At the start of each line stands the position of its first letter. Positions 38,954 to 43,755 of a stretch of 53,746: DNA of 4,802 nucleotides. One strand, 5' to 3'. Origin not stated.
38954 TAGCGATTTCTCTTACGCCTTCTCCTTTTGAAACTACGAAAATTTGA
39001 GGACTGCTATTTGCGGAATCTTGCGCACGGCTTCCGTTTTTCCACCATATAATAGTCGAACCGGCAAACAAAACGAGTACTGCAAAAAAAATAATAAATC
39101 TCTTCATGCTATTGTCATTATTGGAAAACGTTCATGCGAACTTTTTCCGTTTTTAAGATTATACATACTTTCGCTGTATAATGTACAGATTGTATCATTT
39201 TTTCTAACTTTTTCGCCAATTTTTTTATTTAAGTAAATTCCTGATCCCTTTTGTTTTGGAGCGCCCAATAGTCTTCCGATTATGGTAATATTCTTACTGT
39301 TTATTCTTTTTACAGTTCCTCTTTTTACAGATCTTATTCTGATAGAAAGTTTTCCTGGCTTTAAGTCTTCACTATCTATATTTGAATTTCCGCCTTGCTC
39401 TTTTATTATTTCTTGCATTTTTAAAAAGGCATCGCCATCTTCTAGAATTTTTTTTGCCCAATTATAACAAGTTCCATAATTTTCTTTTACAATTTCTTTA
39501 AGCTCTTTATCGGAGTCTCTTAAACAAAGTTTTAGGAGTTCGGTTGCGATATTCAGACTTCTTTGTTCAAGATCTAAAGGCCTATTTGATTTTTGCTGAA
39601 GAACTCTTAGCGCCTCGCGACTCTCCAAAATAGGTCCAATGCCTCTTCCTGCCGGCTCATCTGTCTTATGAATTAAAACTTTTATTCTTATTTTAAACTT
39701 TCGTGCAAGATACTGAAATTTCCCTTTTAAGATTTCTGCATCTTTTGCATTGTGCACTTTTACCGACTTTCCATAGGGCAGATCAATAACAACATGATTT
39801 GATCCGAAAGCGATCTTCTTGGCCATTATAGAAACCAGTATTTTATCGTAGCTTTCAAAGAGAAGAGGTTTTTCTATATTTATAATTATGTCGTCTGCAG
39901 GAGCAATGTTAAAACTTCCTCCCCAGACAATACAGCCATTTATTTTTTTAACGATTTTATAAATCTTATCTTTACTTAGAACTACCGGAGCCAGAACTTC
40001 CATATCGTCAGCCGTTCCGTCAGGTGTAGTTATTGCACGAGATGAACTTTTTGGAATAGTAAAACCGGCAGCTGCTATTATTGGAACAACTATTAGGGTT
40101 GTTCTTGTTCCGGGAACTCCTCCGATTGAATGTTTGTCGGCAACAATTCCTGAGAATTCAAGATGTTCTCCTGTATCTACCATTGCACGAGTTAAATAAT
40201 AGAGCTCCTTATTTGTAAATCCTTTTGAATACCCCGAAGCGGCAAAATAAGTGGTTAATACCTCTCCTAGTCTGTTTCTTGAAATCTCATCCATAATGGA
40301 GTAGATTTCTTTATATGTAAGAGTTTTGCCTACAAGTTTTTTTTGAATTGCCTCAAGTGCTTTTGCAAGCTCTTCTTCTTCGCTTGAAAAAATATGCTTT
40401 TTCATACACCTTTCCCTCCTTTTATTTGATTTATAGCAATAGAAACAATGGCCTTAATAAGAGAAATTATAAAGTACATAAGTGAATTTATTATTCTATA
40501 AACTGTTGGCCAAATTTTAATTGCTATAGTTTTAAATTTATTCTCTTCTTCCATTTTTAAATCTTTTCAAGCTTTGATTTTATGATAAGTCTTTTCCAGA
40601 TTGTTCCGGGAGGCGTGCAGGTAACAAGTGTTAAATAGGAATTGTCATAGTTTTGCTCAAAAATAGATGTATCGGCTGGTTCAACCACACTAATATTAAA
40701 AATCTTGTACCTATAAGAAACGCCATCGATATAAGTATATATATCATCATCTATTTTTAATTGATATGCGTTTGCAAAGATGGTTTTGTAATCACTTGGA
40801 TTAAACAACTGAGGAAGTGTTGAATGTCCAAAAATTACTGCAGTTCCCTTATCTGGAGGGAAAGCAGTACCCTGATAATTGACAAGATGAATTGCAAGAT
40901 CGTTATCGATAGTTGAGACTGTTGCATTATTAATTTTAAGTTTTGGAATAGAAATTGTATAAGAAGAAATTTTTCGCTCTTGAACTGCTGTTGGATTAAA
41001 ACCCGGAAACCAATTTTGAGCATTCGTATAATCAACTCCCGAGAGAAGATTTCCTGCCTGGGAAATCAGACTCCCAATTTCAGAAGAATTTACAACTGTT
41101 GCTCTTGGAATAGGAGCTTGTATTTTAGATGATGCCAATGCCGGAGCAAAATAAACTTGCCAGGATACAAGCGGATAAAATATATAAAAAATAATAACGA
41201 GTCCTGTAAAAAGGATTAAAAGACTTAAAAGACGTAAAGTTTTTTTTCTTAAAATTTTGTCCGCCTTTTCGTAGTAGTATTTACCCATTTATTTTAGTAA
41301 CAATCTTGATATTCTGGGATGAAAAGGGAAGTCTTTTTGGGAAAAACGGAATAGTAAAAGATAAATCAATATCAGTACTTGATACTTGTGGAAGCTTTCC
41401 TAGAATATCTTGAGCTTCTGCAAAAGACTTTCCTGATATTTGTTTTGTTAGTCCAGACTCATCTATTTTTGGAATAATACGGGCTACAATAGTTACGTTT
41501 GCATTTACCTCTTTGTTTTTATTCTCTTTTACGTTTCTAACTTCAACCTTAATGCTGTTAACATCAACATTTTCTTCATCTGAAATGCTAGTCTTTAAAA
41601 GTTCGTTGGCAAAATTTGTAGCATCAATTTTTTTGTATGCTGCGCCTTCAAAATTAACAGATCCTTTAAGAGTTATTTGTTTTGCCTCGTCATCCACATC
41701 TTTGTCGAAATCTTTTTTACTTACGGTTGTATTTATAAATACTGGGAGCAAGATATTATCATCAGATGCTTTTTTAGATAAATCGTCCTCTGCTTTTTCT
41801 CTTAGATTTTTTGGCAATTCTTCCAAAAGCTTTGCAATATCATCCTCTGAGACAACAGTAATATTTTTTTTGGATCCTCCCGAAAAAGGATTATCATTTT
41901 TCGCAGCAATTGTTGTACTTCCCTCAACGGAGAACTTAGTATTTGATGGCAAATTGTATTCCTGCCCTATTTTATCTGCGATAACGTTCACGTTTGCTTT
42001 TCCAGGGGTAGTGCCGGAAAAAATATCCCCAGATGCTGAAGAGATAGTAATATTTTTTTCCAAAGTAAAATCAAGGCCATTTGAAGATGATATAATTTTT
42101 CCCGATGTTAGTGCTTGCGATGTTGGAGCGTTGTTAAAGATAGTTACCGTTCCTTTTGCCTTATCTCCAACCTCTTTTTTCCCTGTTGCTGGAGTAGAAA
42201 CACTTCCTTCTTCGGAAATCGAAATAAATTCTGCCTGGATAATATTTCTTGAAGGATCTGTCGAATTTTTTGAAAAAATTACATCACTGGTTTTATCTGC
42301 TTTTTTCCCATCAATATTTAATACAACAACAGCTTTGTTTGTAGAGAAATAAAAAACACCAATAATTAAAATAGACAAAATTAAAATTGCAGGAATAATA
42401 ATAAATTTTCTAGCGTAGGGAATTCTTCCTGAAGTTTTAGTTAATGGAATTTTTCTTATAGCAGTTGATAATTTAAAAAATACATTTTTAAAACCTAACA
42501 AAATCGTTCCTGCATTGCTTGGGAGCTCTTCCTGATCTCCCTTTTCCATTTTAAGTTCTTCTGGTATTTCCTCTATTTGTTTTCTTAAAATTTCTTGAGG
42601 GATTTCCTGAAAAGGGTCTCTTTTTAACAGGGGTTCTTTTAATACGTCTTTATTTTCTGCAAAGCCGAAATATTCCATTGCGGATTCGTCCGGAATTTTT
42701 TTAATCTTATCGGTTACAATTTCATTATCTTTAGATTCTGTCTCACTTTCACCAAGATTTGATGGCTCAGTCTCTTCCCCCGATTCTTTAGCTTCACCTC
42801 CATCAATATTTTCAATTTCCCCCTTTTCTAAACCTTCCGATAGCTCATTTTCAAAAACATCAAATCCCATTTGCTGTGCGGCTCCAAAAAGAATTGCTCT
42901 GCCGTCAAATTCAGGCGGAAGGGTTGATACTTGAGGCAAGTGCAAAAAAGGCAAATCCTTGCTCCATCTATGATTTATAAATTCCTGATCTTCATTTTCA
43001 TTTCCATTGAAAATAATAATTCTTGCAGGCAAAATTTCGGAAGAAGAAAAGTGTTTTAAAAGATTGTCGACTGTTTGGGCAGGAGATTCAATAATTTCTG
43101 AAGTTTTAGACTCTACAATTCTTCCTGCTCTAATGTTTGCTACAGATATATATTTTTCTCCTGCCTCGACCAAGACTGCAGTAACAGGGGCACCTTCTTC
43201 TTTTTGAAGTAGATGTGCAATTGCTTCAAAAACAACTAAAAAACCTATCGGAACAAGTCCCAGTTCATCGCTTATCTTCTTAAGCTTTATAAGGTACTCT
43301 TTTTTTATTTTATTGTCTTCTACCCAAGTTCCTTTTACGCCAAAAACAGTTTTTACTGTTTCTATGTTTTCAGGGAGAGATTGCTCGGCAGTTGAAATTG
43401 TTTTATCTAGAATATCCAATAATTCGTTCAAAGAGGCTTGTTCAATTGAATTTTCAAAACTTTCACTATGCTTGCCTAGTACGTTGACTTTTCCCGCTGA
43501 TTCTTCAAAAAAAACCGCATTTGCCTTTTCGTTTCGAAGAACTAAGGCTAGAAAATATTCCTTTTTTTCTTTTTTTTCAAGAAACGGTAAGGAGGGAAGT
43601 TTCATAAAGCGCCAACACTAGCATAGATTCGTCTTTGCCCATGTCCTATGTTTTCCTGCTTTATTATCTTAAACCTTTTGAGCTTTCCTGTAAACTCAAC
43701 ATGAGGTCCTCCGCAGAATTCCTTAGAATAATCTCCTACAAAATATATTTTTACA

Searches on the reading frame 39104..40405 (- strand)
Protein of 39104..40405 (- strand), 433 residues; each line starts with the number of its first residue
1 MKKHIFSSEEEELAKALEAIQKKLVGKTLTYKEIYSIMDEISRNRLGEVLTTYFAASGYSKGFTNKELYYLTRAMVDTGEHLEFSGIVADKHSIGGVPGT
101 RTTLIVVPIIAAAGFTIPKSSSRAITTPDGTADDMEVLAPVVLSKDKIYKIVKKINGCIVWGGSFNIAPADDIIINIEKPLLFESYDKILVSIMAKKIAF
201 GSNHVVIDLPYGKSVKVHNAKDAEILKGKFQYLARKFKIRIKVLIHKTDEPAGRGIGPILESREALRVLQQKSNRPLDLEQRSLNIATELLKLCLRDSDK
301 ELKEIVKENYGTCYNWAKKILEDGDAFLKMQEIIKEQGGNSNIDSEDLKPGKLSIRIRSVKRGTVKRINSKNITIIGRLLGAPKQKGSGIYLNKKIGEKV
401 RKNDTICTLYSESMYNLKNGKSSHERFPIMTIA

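Call 8: search_protein_families(library=pfam, proteins=[window:39104-40405:-], max_evalue=0.001)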
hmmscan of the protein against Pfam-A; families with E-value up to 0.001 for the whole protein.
window:39104-40405:- (433 aa): 4 families
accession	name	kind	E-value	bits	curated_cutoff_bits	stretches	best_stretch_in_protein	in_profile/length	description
PF02885.22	Glycos_trans_3N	-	8.2e-11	41.9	26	1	18-79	2-63/63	Glycosyl transferase family, helical bundle domain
PF07831.19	PYNP_C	-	1.5e-10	41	27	1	365-414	2-58/75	Pyrimidine nucleoside phosphorylase C-terminal domain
PF00591.27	Glycos_transf_3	-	8.8e-10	39.1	27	1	88-304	4-238/253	Glycosyl transferase family, a/b domain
PF02127.20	Peptidase_M18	-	0.00096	18.5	24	0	228-269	359-400/432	Aminopeptidase I zinc metalloprotease (M18)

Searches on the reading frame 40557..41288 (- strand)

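Call 8: search_protein_families(library=pfam, proteins=[window:40557-41288:-], max_evalue=0.001)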
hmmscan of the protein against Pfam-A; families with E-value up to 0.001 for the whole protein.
window:40557-41288:- (243 aa): 1 family
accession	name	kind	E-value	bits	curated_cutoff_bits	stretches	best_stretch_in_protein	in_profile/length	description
PF04203.18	Sortase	-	1.5e-18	67.2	26.6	1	112-240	1-124/125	Sortase domain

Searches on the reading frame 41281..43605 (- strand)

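Call 8: search_protein_families(library=pfam, proteins=[window:41281-43605:-], max_evalue=0.001)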
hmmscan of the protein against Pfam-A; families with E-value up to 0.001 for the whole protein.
window:41281-43605:- (774 aa): 1 family
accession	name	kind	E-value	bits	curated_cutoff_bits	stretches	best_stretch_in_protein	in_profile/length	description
PF04865.19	Baseplate_J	-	0.00062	19.6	21.1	1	480-578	20-110/255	Baseplate J-like protein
